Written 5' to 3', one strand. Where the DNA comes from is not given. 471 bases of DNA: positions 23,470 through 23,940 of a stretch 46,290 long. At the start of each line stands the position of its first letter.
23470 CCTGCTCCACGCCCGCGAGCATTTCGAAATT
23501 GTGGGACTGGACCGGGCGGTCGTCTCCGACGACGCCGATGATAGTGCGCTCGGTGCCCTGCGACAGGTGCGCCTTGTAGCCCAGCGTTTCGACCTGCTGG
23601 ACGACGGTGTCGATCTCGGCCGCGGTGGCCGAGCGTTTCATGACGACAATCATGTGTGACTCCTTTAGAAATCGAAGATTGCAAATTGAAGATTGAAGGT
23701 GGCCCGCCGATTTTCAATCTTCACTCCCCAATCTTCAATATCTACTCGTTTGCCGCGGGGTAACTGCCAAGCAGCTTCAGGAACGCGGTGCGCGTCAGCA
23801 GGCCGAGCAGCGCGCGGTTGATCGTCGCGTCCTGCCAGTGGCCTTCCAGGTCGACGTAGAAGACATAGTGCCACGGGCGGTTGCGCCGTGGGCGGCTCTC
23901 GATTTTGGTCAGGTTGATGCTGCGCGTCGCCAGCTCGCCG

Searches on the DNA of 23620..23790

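Call 89: search_rna_families(source=window, start=23620, end=23790, threshold=evalue, max_evalue=5)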
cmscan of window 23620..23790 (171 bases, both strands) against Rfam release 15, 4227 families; matches with E-value up to 5: 7.
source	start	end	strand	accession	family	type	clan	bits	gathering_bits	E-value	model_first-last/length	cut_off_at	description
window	23666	23743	-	RF01013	mir-577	Gene; miRNA;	-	19.7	100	0.16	1-86/86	no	mir-577 microRNA precursor family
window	23664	23746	-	RF03964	mir-H1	Gene; miRNA;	-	19.7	97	0.4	1-85/85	no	mir-H1 microRNA precursor family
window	23672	23737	-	RF04038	mir-5985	Gene; miRNA;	-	17.4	100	0.61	1-74/74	no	mir-5985 microRNA precursor family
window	23685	23725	-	RF03607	mir-9447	Gene; miRNA;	-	16.5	67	0.81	1-68/68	no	mir-9447 microRNA precursor family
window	23666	23744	-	RF03992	mir-6302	Gene; miRNA;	-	15.8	90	0.75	1-79/79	no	mir-6302 microRNA precursor family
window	23671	23730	-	RF04255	MIR8001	Gene; miRNA;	-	14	90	4.3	1-67/67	no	MIR8001 microRNA precursor family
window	23672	23738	+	RF01941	MIR1223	Gene; miRNA;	-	13.5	77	1.8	1-102/102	no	MIR1223 microRNA precursor family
